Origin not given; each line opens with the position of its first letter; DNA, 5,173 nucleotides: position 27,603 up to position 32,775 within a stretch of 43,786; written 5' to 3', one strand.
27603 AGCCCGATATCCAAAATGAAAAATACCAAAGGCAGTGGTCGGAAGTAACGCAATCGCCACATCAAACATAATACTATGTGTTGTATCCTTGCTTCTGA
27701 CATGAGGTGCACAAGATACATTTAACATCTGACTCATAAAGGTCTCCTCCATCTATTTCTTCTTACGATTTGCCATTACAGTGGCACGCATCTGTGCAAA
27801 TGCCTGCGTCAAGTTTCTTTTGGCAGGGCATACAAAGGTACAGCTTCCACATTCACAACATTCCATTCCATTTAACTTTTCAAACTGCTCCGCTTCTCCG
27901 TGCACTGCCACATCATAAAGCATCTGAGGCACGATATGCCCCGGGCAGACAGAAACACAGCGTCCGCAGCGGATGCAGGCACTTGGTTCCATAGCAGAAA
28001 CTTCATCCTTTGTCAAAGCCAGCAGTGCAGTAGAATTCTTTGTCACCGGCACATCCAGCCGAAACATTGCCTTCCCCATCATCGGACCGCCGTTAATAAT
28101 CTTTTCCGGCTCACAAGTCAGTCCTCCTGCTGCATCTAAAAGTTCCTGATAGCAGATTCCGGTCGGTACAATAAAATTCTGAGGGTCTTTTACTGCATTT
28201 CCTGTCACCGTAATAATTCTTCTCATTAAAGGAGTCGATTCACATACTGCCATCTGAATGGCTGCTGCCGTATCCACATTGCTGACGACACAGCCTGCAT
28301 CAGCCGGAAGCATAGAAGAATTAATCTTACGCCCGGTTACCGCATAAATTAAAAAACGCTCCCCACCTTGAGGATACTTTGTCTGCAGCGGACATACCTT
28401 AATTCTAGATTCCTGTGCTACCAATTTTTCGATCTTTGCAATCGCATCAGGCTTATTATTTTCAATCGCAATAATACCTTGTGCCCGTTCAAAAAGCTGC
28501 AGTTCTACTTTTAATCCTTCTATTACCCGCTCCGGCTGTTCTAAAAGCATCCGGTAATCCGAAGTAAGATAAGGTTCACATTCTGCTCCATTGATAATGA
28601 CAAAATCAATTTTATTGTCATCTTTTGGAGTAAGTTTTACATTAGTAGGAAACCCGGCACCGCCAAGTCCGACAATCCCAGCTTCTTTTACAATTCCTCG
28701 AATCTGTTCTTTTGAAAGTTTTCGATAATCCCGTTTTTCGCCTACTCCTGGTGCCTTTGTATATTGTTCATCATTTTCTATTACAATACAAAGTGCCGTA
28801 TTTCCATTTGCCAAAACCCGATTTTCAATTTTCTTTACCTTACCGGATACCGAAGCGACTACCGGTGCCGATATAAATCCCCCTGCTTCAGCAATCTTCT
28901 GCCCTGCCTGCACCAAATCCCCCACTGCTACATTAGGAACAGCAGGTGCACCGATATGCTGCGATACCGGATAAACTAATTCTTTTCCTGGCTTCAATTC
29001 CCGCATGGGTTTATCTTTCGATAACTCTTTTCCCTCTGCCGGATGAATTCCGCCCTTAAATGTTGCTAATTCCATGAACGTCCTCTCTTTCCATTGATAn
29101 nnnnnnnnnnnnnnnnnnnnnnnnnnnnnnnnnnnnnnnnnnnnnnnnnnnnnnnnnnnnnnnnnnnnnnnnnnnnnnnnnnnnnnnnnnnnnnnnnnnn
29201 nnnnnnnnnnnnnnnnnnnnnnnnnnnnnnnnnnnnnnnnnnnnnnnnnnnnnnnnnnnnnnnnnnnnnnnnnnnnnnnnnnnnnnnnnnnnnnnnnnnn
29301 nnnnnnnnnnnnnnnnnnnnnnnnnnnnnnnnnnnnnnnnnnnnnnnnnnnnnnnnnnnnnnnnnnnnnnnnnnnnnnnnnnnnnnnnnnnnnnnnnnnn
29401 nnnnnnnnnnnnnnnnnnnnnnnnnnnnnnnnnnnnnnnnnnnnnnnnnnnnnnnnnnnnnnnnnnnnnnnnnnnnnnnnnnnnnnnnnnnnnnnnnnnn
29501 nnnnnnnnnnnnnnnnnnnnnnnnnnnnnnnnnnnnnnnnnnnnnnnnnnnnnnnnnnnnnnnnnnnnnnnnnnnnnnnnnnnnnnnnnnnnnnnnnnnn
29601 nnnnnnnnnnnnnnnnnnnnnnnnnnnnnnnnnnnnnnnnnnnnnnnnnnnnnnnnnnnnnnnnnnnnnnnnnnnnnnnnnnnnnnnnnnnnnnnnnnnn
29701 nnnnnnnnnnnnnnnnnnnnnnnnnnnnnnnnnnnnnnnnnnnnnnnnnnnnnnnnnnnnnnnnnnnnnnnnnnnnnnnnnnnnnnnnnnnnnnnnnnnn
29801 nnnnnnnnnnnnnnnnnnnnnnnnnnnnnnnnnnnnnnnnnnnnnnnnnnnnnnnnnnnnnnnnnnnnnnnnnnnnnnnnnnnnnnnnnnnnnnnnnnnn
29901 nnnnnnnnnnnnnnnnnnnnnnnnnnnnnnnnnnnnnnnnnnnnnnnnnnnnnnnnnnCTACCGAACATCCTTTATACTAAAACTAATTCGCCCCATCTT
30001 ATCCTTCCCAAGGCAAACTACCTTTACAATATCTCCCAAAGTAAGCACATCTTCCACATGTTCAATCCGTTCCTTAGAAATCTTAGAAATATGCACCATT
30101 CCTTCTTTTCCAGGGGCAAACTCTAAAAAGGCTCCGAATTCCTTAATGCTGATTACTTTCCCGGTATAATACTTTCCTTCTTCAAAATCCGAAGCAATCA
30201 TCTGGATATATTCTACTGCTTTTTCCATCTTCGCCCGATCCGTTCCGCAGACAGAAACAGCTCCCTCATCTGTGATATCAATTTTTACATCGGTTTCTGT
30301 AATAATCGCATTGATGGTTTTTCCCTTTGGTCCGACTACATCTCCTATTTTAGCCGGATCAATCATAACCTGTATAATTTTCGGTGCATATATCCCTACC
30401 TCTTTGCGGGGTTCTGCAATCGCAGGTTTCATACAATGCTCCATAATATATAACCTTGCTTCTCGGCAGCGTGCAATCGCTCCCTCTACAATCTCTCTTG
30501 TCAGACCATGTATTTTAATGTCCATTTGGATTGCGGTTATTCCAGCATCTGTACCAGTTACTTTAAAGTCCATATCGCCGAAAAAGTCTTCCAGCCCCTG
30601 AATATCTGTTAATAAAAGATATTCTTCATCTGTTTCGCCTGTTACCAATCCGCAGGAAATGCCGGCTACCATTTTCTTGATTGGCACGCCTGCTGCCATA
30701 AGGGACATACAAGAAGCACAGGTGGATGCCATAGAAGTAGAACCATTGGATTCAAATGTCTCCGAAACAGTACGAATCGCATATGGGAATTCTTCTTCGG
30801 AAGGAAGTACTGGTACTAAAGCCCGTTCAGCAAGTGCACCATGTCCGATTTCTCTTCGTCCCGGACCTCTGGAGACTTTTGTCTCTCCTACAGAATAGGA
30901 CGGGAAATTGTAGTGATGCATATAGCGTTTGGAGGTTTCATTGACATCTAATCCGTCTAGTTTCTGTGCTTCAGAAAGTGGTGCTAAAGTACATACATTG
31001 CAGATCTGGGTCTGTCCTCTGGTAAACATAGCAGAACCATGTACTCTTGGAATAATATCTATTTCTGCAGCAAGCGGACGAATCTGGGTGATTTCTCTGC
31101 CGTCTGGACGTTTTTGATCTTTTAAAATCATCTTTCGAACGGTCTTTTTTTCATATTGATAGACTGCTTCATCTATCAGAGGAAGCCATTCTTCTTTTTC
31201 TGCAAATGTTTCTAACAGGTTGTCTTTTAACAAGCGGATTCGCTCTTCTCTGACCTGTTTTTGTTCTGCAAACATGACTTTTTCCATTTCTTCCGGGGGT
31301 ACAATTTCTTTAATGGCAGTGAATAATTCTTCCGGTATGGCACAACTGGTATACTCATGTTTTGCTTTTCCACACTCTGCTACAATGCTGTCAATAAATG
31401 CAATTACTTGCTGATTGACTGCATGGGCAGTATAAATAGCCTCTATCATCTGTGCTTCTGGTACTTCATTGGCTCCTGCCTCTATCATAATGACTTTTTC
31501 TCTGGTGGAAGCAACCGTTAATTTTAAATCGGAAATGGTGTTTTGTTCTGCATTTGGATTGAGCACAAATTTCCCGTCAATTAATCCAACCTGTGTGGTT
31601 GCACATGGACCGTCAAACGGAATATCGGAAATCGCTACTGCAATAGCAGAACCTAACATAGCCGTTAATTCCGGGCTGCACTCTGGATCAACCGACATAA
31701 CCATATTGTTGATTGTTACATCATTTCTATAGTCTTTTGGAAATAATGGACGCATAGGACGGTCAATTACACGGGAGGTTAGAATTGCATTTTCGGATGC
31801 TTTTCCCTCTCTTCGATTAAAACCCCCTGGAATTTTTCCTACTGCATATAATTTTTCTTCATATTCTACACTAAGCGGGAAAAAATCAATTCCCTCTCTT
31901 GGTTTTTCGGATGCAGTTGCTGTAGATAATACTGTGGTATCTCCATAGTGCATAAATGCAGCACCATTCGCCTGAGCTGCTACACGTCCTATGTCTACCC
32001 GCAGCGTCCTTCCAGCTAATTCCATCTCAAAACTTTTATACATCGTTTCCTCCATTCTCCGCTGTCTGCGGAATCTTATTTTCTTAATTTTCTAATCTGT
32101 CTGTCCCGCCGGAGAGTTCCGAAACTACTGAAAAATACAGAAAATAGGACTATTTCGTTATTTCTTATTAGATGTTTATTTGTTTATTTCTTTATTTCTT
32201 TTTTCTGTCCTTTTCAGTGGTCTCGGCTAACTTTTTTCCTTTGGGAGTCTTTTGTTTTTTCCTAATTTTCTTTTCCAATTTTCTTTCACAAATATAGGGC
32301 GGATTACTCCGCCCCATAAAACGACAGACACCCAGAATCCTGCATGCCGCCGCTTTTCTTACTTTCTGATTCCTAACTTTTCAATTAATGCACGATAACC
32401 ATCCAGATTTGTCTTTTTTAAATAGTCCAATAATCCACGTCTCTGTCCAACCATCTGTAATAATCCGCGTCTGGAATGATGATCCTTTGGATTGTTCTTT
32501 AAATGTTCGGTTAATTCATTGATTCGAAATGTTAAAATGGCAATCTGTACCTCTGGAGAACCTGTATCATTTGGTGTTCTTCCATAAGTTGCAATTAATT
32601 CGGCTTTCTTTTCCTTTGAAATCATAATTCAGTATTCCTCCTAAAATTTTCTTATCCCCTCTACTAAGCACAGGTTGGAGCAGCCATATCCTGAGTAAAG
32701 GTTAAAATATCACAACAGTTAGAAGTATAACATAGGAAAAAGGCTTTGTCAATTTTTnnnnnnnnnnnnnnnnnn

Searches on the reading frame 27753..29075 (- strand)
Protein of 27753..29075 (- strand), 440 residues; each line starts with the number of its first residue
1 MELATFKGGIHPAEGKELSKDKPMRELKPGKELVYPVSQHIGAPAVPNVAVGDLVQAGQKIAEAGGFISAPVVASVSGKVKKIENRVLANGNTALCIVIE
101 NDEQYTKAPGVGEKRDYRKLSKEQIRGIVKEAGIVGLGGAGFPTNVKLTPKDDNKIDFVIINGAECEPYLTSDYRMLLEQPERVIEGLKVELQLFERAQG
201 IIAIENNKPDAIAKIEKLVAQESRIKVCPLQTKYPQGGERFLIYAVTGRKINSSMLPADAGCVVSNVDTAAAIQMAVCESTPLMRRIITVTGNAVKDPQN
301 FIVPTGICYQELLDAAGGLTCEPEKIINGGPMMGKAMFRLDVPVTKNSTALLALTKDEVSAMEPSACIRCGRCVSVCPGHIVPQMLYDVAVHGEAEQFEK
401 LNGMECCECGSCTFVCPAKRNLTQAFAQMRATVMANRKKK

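Call 92: search_protein_families(library=pfam, proteins=[window:27753-29075:-])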
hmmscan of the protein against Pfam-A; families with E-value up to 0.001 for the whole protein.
window:27753-29075:- (440 aa): 16 families
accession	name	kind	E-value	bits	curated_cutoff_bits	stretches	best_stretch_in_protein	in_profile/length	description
PF01512.22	Complex1_51K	-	9.8e-52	175.3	31.2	1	129-274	1-149/150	Nuo51 FMN-binding domain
PF13375.12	RnfC_N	-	3.1e-37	127.1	25.6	1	5-104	2-101/101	RnfC Barrel sandwich hybrid domain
PF10531.15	SLBB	-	1.7e-10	41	27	1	287-334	1-53/55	SLBB domain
PF13187.11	Fer4_9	-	7.5e-07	29.5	27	1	366-419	1-50/52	4Fe-4S dicluster domain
PF12838.12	Fer4_7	-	6.8e-06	26.9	27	1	367-418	2-50/52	4Fe-4S dicluster domain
PF13237.11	Fer4_10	-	7.5e-06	26.2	25.5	1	363-417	5-53/53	4Fe-4S dicluster domain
PF13534.11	Fer4_17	-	3.5e-05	24.7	22.2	0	366-418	1-58/61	4Fe-4S dicluster domain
PF14697.11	Fer4_21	-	4.1e-05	24.1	35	1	363-418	4-53/59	4Fe-4S dicluster domain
PF12837.12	Fer4_6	-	5.1e-05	23.5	25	1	361-378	3-20/24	4Fe-4S binding domain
PF25160.1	LdpA_Fe-S-bd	-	7.2e-05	22.9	27.6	0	362-383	23-44/49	LdpA Fe-S cluster-binding domain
PF13183.11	Fer4_8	-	0.00012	23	27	0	365-419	3-67/68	4Fe-4S dicluster domain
PF00037.32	Fer4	-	0.00012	22.2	21.1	1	364-379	5-20/24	4Fe-4S binding domain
PF12797.12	Fer4_2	-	0.00018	21.7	24.5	1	362-378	5-21/22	4Fe-4S binding domain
PF13746.11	Fer4_18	-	0.00019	22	27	0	351-381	45-75/114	4Fe-4S dicluster domain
PF17179.9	Fer4_22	-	0.00024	22.4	27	0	359-381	73-95/95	4Fe-4S dicluster domain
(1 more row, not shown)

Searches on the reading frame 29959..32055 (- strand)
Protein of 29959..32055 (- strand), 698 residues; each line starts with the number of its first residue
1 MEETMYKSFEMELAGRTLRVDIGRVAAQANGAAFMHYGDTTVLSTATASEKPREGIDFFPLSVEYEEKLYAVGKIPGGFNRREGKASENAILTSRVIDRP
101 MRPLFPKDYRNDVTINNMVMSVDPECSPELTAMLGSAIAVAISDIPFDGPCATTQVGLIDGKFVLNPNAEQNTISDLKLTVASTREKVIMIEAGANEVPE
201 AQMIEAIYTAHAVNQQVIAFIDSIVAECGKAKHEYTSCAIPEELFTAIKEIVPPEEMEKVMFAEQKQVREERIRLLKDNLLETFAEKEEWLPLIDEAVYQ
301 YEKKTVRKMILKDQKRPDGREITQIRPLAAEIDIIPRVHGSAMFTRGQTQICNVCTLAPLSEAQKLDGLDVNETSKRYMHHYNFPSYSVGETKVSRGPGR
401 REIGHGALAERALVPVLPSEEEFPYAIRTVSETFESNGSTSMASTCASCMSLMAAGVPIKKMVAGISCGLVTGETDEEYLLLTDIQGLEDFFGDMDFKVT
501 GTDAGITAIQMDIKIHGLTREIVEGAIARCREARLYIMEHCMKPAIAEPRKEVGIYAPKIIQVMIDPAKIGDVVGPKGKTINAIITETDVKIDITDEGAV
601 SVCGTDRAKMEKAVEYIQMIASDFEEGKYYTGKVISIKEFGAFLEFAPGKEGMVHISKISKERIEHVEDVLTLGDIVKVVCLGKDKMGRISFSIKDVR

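Call 92: search_protein_families(library=pfam, proteins=[window:29959-32055:-])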
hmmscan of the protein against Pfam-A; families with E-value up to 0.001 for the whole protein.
window:29959-32055:- (698 aa): 5 families
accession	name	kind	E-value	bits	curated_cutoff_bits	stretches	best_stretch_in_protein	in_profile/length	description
PF01138.27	RNase_PH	-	3.3e-49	167.1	25.5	2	15-146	2-130/130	3' exoribonuclease family, domain 1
PF03725.20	RNase_PH_C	-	1.7e-18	66.8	20.8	1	150-212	2-66/67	3' exoribonuclease family, domain 2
PF00575.29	S1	-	3.2e-14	53.5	22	1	624-695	2-74/74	S1 RNA binding domain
PF03726.19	PNPase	-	1.8e-11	44.8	24.6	1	246-321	4-81/81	Polyribonucleotide nucleotidyltransferase, RNA binding domain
PF00013.35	KH_1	-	3.9e-09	36.6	21.5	1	561-618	2-65/66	KH domain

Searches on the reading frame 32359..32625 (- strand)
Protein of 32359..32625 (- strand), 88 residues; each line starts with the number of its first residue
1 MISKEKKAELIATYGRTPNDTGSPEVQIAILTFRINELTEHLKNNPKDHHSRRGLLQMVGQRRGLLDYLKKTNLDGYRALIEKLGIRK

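Call 93: search_protein_families(library=pfam, proteins=[window:32359-32625:-])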
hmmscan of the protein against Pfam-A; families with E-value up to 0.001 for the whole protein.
window:32359-32625:- (88 aa): 1 family
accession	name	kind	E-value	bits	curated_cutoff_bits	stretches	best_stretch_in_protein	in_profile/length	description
PF00312.27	Ribosomal_S15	-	1.2e-38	131.6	31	1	7-87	1-81/81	Ribosomal protein S15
